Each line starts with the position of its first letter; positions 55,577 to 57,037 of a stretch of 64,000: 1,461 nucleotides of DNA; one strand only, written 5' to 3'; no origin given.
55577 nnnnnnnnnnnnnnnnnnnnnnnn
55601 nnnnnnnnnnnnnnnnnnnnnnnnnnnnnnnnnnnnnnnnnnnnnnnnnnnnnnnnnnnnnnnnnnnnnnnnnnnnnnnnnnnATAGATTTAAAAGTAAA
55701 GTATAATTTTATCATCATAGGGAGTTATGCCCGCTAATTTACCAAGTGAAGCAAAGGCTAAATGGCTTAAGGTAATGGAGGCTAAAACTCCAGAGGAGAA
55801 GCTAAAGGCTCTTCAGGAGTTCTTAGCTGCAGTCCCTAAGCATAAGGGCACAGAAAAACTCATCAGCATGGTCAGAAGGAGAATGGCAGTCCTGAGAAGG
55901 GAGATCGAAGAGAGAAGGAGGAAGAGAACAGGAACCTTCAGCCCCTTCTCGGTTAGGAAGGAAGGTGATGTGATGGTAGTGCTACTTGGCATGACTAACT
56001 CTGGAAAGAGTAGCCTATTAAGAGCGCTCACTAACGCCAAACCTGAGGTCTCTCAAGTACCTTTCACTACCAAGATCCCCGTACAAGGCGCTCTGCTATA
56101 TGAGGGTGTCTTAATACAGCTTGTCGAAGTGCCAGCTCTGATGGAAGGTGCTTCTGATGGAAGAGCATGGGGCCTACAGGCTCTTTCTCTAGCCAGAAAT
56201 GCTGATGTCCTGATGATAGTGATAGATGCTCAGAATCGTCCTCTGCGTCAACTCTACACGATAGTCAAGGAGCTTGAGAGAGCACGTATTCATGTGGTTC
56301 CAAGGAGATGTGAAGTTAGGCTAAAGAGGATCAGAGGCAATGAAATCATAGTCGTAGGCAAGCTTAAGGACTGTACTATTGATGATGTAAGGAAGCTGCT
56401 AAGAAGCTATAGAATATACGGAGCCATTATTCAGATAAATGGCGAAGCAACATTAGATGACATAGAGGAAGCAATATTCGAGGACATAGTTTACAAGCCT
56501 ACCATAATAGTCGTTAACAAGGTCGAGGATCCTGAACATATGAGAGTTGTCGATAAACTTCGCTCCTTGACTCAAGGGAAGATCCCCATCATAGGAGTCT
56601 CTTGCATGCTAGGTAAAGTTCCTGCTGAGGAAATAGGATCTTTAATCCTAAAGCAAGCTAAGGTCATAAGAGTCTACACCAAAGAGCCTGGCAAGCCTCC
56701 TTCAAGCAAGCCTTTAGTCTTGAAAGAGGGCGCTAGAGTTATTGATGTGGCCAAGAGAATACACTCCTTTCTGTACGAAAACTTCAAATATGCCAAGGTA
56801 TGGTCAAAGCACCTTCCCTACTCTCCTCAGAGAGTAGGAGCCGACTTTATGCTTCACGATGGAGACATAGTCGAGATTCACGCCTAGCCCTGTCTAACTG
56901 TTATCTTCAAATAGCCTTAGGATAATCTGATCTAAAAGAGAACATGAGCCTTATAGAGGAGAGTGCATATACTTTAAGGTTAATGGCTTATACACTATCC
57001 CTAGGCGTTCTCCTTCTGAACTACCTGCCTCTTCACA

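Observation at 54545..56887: Roadblock/LC7 pair (one membrane-anchored) divergently paired with a DRG-family GTPase lacking canonical G1/G3 residues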

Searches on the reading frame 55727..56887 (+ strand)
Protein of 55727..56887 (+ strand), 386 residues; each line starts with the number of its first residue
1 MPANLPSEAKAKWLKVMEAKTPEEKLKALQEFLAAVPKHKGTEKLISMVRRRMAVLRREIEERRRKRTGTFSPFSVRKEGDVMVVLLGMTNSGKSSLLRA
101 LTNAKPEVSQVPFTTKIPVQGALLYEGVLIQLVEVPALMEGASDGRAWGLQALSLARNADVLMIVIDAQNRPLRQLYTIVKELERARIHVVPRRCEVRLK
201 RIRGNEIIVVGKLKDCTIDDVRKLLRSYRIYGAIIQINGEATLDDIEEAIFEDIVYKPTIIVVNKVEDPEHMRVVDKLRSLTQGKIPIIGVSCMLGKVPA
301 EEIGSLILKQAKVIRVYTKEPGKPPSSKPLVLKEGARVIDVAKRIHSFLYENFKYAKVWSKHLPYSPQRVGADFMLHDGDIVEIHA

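Call 3: search_protein_families(library=pfam, proteins=[window:55727-56887:+], max_evalue=0.1)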
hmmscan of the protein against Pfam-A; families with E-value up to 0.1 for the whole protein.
window:55727-56887:+ (386 aa): 10 families
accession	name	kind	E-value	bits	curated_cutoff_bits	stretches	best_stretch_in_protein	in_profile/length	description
PF01926.29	MMR_HSR1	-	6e-19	68.7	21.9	1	84-185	2-105/113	50S ribosome-binding GTPase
PF02824.27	TGS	-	9.2e-15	54.9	22.2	1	314-385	1-59/60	TGS domain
PF16897.10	MMR_HSR1_Xtn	-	4.2e-12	46.4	35.2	1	212-293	11-87/106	C-terminal region of MMR_HSR1 domain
PF02421.24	FeoB_N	-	1.6e-06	28.2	27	1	83-185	2-104/156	Ferrous iron transport protein B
PF13401.12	AAA_22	-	0.011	16.5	27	1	81-178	5-103/130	AAA domain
PF00350.29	Dynamin_N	-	0.022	15.2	27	1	84-116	1-34/168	Dynamin family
PF24050.1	T4_Cef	-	0.048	13.9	27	0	250-265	10-25/67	Phage T4 Cef protein family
PF02456.21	Adeno_IVa2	-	0.054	12.7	21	0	19-105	31-111/370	Adenovirus IVa2 protein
PF14617.12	CMS1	-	0.072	12.9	35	0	324-363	122-162/250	U3-containing 90S pre-ribosomal complex subunit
PF13555.12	AAA_29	-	0.077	13.2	27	0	75-102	18-43/61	P-loop containing region of AAA domain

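Call 4: search_protein_families(library=ncbifam, proteins=[window:55727-56887:+], max_evalue=0.1)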
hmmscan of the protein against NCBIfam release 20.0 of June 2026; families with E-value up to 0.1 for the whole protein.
window:55727-56887:+ (386 aa): 28 families (the best 25 are shown)
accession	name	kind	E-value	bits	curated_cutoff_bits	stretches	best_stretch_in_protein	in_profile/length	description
TIGR02729.1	Obg_CgtA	equivalog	2e-20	73.1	280.25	1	84-191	160-272/329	Obg family GTPase CgtA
NF008955.0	PRK12297.1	equivalog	8.4e-20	71.1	406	1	84-190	162-273/429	GTPase ObgE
NF008956.1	PRK12299.1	equivalog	2.3e-19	69.5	300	1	84-193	161-270/327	GTPase ObgE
NF007171.0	PRK09602.1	subfamily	2.2e-17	63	387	3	128-280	73-242/397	YchF-related putative GTPase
NF008954.1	PRK12296.1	equivalog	5.5e-17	61.3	377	1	84-200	162-283/470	GTPase ObgE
TIGR00231.1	small_GTP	domain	6.7e-12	45.5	42.5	1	81-187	3-112/164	GTP-binding protein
TIGR00450.1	mnmE_trmE_thdF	equivalog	8.3e-09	35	252.6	1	81-176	209-306/446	tRNA uridine-5-carboxymethylaminomethyl(34) synthesis GTPase MnmE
TIGR03918.1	GTP_HydF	equivalog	3e-08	32.9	325.55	1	82-191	8-119/392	[FeFe] hydrogenase H-cluster maturation GTPase HydF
NF000908.1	PRK00089.1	equivalog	9.9e-08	31.6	237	1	83-189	5-112/291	GTPase Era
TIGR03594.1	GTPase_EngA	equivalog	1.1e-07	31.3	306.7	1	81-185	175-284/432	ribosome biogenesis GTPase Der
NF003661.0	PRK05291.1-3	equivalog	2.8e-07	30.2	380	1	43-224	183-340/448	tRNA uridine-5-carboxymethylaminomethyl(34) synthesis GTPase MnmE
TIGR03156.1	GTP_HflX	equivalog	3.8e-07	29.4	216.75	1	48-115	158-223/351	GTPase HflX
TIGR00436.1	era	equivalog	4.1e-06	26.4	116.25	1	84-186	3-109/270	GTPase Era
TIGR00092.1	TIGR00092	equivalog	4.7e-06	26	279.2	1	86-119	7-41/368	redox-regulated ATPase YchF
NF002828.0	PRK03003.1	equivalog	7.8e-05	21.4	631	1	77-175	209-312/477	ribosome biogenesis GTPase Der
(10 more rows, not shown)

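Call 5: search_solved_structures(query=window:55727-56887:+, show_alignments=3)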
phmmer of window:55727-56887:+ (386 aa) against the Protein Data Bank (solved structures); distinct sequences matched with E-value up to 0.001: 30.
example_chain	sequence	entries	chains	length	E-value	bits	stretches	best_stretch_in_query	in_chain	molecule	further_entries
7nrc_So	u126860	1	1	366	6.6e-47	163.3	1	24-385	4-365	Ribosome-interacting GTPase 2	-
4a9a_A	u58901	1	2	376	1.9e-45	158.5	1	21-384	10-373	RIBOSOME-INTERACTING GTPASE 1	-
7rr5_R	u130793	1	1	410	3.5e-45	157.6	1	21-384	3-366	Ribosome-interacting GTPase 1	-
1udx_A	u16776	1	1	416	1.6e-16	63.3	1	84-183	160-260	the GTP-binding protein Obg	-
7odt_t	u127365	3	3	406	6.8e-13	51.4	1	86-184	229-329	Mitochondrial ribosome-associated GTPase 2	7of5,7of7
7o9k_G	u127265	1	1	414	7.1e-13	51.3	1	86-185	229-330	Mitochondrial ribosome-associated GTPase 2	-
5m04_A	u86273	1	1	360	2.9e-12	49.3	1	84-185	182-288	GTPase ObgE/CgtA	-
4csu_9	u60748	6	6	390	3.4e-12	49.1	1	84-185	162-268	GTPASE OBGE/CGTA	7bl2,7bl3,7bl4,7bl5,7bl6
2eki_A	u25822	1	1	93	2e-11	46.5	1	311-384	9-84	Developmentally-regulated GTP-binding protein 1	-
7oi6_y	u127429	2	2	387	8.5e-09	37.9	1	84-170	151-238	GTP-binding protein 10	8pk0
1mky_A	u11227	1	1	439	1.1e-08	37.5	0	82-185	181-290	Probable GTP-binding protein engA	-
1lnz_A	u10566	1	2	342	3.4e-08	35.9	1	84-177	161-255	SPO0B-associated GTP-binding protein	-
9e9c_t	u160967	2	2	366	9.6e-08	34.4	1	84-170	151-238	GTP-binding protein 10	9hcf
2e87_A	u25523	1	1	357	2.6e-07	33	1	52-157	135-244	Hypothetical protein PH1320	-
3a1w_A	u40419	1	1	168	5.1e-07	32.1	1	82-187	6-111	Iron(II) transport protein B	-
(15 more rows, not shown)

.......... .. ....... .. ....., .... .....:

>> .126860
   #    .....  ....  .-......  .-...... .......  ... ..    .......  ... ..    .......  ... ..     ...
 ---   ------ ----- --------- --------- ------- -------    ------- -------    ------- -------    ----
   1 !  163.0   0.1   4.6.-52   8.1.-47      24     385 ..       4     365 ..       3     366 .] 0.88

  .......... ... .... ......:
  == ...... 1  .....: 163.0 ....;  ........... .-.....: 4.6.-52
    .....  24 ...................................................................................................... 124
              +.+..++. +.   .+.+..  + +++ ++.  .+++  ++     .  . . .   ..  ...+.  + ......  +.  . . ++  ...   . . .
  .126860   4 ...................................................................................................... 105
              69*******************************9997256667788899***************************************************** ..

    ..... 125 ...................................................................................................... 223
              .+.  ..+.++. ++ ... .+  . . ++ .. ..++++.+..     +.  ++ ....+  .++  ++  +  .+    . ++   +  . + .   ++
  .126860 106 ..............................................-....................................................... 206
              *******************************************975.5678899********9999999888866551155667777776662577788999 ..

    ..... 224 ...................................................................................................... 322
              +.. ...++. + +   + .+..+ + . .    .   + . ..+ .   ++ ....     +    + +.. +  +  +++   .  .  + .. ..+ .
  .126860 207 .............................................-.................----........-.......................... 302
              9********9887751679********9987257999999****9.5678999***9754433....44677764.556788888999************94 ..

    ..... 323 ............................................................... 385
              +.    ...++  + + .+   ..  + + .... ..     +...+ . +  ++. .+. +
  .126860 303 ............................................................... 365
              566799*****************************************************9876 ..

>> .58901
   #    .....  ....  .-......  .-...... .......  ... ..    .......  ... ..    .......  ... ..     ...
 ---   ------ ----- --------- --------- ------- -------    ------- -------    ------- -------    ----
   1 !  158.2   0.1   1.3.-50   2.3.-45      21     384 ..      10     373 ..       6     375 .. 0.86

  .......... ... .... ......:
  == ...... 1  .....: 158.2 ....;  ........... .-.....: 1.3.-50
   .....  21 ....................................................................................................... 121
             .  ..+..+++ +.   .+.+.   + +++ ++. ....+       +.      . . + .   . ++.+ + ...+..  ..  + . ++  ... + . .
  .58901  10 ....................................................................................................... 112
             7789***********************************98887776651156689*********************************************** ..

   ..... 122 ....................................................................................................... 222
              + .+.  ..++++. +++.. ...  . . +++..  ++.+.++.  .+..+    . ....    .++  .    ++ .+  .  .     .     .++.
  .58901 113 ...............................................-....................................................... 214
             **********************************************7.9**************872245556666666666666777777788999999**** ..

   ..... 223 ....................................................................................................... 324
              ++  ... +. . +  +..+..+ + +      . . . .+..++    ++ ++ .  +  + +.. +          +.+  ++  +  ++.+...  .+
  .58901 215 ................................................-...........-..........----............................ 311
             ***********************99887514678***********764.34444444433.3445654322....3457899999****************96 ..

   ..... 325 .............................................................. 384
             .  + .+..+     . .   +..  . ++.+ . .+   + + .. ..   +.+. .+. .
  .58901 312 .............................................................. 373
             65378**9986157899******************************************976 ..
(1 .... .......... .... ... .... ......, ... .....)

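Call 8: find_homologous_proteins(query=window:55727-56887:+, max_evalue=1e-10)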
Query window:55727-56887:+ (386 aa): 6070 proteins with E <= 1e-10 among 8000 candidates; the best 120 are listed.
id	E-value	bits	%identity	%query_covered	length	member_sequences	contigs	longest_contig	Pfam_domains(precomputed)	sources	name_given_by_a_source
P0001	7.3e-248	839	100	100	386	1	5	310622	PF02824.28,PF01926.30,PF02421.25,PF16897.11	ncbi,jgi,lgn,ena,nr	ncbi:MAG: GTP-binding protein [Thermoprotei archaeon]|nr:MAG: GTP-binding protein [Thermoprotei arch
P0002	5.6e-159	547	65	100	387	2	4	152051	PF02824.28,PF01926.30,PF02421.25,PF16897.11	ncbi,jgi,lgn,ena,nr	ncbi:MAG: GTP-binding protein [Thermoprotei archaeon]|nr:MAG: GTP-binding protein [Thermoprotei arch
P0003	3.2e-156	538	65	100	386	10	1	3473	PF02824.28,PF01926.30,PF02421.25,PF16897.11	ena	-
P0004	8.1e-146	504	62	99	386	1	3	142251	PF02824.28,PF01926.30,PF02421.25,PF16897.11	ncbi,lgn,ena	-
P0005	2.9e-145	502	63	97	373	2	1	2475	PF02824.28,PF01926.30,PF02421.25,PF16897.11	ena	-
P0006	3.3e-141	488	59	100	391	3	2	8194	PF02824.28,PF01926.30,PF02421.25,PF16897.11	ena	-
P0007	5.7e-138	478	59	99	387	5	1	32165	PF02824.28,PF01926.30,PF02421.25,PF16897.11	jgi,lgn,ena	-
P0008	3.4e-129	449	57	100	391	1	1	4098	PF02824.28,PF01926.30,PF02421.25,PF16897.11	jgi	jgi:small GTP-binding protein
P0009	4.6e-129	448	57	100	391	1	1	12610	PF02824.28,PF01926.30,PF02421.25,PF16897.11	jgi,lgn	jgi:small GTP-binding protein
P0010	6.5e-129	448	57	100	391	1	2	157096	PF02824.28,PF01926.30,PF02421.25,PF03193.23,PF16897.11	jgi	jgi:small GTP-binding protein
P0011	8.8e-129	448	57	100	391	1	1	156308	PF02824.28,PF01926.30,PF02421.25,PF03193.23,PF16897.11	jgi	-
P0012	8.8e-128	444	55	100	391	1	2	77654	PF02824.28,PF01926.30,PF02421.25,PF16897.11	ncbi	ncbi:MAG: GTPase [Candidatus Bathyarchaeia archaeon]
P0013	1.0e-127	444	55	100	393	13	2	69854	PF02824.28,PF01926.30,PF00025.28,PF02421.25,PF00009.34,PF03193.23,PF16897.11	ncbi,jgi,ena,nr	ncbi:MAG: GTP-binding protein [Desulfurococcales archaeon ex4484_217_2]|nr:MAG: GTP-binding protein 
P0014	1.1e-127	444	54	100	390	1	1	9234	PF02824.28,PF01926.30,PF16897.11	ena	-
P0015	1.2e-127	444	55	100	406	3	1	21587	PF02824.28,PF01926.30,PF16897.11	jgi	-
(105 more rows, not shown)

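Call 14: find_related_loci(query=window:55727-56887:+, collection=genome_contigs, flank=10000)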
Query window:55727-56887:+ (386 aa) in genome_contigs; peptide patterns used: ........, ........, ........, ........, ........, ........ (x = any residue, [..] = any of these).
158 stretches matched a pattern; 30 encode a relative of the query (tblastn E <= 1e-3); 30 distinct loci.
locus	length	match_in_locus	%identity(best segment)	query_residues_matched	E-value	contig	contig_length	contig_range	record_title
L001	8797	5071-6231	65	1-386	4e-166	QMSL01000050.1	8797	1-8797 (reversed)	MAG: Thermoprotei archaeon isolate B3_G16 B3_Guay16_scaffold_06663, whole genome shotgun sequence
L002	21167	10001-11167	52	1-386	8e-115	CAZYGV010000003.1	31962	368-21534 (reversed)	MAG TPA_asm: uncultured Thermoproteales archaeon isolate binchicken_co409_106 genome assembly, contig: NODE_75_length_31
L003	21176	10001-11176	47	1-386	2e-114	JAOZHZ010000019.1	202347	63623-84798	MAG: Candidatus Bathyarchaeota archaeon isolate DYS_1 k147_9135, whole genome shotgun sequence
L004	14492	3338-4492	48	1-386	9e-109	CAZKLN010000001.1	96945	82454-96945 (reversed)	MAG TPA_asm: uncultured Thermofilaceae archaeon isolate SRP141552_co1_139 genome assembly, contig: NODE_58_length_96945_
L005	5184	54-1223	50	1-386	9e-109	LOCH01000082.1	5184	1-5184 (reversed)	MAG: Vulcanisaeta sp. MG_3 scf1118686646015, whole genome shotgun sequence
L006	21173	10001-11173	48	1-386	2e-105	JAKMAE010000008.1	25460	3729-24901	MAG: Vulcanisaeta sp. isolate CP.2020.15m.Bin.6 NODE_35_length_25460, whole genome shotgun sequence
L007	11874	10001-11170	48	1-386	2e-104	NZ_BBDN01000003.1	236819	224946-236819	Vulcanisaeta sp. JCM 16159, whole genome shotgun sequence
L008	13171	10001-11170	48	1-386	9e-104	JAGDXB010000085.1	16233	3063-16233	MAG: Vulcanisaeta sp. isolate KMA_Bin30 NODE_1023_length_16233_cov_5.063234, whole genome shotgun sequence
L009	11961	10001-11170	47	1-386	7e-100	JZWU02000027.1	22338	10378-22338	MAG: Vulcanisaeta sp. AZ3 NODE_71_length_22338_cov_6.627458, whole genome shotgun sequence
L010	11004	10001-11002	53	1-331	4e-98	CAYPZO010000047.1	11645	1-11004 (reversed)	MAG TPA_asm: uncultured Desulfurococcales archaeon isolate SRP141559_co1_84 genome assembly, contig: NODE_3192_length_11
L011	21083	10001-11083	49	1-359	7e-97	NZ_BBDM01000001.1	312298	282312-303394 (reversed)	Vulcanisaeta sp. JCM 14467, whole genome shotgun sequence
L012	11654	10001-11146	47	1-386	1e-96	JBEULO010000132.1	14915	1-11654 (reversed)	MAG: Thermoproteus sp. isolate KC_019 contig132, whole genome shotgun sequence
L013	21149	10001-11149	45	1-385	1e-95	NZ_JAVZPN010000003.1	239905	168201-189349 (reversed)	MAG: Desulfurococcus sp. isolate DRTY-7_201601_bins_7 DRTY-7_201601_bins_7_scaffold_3, whole genome shotgun sequence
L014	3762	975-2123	47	1-386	1e-93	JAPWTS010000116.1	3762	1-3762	MAG: Thermofilales archaeon isolate RSNS8 scaffold_4361_c1, whole genome shotgun sequence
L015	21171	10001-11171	48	1-386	6e-91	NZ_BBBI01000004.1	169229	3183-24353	Vulcanisaeta distributa JCM 11216, whole genome shotgun sequence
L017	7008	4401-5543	45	1-384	7e-91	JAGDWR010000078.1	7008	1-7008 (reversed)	MAG: Candidatus Methanodesulfokora sp. isolate KUA_Bin04 NODE_2080_length_7008_cov_36.190709, whole genome shotgun seque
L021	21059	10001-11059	42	1-386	2e-83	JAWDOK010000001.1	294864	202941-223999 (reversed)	MAG: Acidianus hospitalis isolate RHS.bin.1 NODE_2_length_294864_cov_26.6801, whole genome shotgun sequence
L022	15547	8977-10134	45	1-386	3e-83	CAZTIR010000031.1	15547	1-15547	MAG TPA_asm: uncultured Desulfurococcales archaeon isolate SRP163575_co1_291 genome assembly, contig: NODE_8174_length_1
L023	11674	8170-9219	43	1-386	1e-80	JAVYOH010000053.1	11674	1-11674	MAG: Saccharolobus sp. isolate DRTY-1_201705_bins_33 DRTY-1_201705_bins_33_scaffold_53, whole genome shotgun sequence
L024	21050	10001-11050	35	23-386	8e-57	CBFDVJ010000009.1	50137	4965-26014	MAG TPA_asm: uncultured Archaeoglobales archaeon isolate SRR6823440_metabat2_82 genome assembly, contig: ERZ650341.197,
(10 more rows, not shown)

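Call 23: search_protein_families(library=pfam, proteins=[L001:4011-4715:-, L001:4661-5002:-], max_evalue=1)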
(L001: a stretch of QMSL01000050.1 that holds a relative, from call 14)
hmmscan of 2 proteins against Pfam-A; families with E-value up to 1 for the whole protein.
L001:4011-4715:- (235 aa): 2 families
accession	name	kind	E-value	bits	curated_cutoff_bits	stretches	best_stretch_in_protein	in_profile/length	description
PF07426.16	Dynactin_p22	-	0.15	12.3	25.2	0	89-133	25-71/168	Dynactin subunit p22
PF15012.11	DUF4519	-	0.45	11.1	27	1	32-54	29-51/56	Domain of unknown function (DUF4519)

L001:4661-5002:- (114 aa): 0 families

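Call 40: search_protein_families(library=pfam, proteins=[L002:9477-9977:-, L003:9611-9889:-, L004:2755-3057:+, L006:8995-9948:+, L010:9226-9948:+, L012:9285-9974:+, L013:9271-10032:+, L017:3866-4408:+, L021:9418-9993:+, L022:8191-8865:-], max_evalue=0.01)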
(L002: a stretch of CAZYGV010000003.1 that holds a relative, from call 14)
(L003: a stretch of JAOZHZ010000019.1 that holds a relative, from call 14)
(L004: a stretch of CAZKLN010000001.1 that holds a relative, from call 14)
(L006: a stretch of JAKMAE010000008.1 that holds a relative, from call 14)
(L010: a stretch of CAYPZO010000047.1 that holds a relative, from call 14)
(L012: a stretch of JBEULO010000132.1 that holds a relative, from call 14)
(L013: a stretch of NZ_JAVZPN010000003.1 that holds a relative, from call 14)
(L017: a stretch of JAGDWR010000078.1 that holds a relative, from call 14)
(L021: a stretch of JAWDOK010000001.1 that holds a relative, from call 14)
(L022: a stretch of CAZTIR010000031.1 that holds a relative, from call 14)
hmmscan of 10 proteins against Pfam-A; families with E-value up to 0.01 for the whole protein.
L002:9477-9977:- (167 aa): 1 family
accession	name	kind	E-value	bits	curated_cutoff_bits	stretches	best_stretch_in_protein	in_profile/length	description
PF05552.17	MS_channel_1st_1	-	0.002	18.4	22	1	19-49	14-44/50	Mechanosensitive ion channel, conserved TM helix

L003:9611-9889:- (93 aa): 0 families

L004:2755-3057:+ (101 aa): 0 families

L006:8995-9948:+ (318 aa): 8 families
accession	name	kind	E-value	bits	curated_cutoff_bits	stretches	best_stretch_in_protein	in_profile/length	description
PF08423.17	Rad51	-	3.2e-71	239.9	22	1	81-318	4-244/244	Rad51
PF14520.12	HHH_5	-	1.8e-11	44.8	27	1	7-61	3-57/57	Helix-hairpin-helix domain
PF13481.12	AAA_25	-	1.6e-10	41.4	27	1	83-251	13-188/195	AAA domain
PF06745.19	ATPase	-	1.5e-09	38.1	26.6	1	86-283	2-188/231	KaiC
PF00154.27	RecA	-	3e-05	24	27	1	63-287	13-223/262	recA bacterial DNA recombination protein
PF14229.12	DUF4332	-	0.00012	22.7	23.2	1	7-70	54-113/122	Domain of unknown function (DUF4332)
PF03796.21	DnaB_C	-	0.00025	21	27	0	186-253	116-178/255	DnaB-like helicase C terminal domain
PF00633.29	HHH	-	0.0023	18.1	24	0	7-24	12-29/30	Helix-hairpin-helix motif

L010:9226-9948:+ (241 aa): 1 family
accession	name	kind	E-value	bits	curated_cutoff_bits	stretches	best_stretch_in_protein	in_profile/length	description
PF01351.25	RNase_HII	-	5.7e-41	141.1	25.8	1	15-211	1-198/199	Ribonuclease HII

L012:9285-9974:+ (230 aa): 2 families
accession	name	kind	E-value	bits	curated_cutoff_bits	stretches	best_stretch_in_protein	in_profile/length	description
PF00378.25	ECH_1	-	5.6e-20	72.2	27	1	9-202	5-207/251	Enoyl-CoA hydratase/isomerase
PF16113.10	ECH_2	-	0.00045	20.3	27.2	1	15-167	6-170/335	Enoyl-CoA hydratase/isomerase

L013:9271-10032:+ (254 aa): 1 family
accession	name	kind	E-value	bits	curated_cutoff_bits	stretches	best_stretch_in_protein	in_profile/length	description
PF01351.25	RNase_HII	-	1.6e-31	110.2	25.8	1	9-209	1-196/199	Ribonuclease HII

L017:3866-4408:+ (181 aa): 6 families
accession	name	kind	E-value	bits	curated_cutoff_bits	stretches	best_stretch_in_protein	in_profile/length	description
PF01381.28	HTH_3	-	4.9e-12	46.1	23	1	89-141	1-53/55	Helix-turn-helix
PF13560.12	HTH_31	-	5.8e-10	39.8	27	1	85-143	2-61/64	Helix-turn-helix domain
PF12844.13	HTH_19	-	8.6e-07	29.2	30.2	1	86-132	1-47/64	Helix-turn-helix domain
PF13413.12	HTH_25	-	1.6e-06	28.3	24.6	1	89-122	2-35/62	Helix-turn-helix domain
PF08394.17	Arc_trans_TRASH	-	0.0012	19.3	27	1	11-50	1-41/43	Archaeal TRASH domain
PF13453.11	Zn_ribbon_TFIIB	-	0.0055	16.5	22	0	8-21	17-30/41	Transcription factor zinc-finger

L021:9418-9993:+ (192 aa): 1 family
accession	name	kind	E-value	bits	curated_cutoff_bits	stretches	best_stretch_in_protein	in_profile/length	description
PF01351.25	RNase_HII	-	1.5e-33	116.8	25.8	1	1-179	15-198/199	Ribonuclease HII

L022:8191-8865:- (225 aa): 1 family
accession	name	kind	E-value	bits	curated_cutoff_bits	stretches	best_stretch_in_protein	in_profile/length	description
PF01987.23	AIM24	-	1.2e-63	214.9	25.7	1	3-207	1-205/205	Mitochondrial biogenesis AIM24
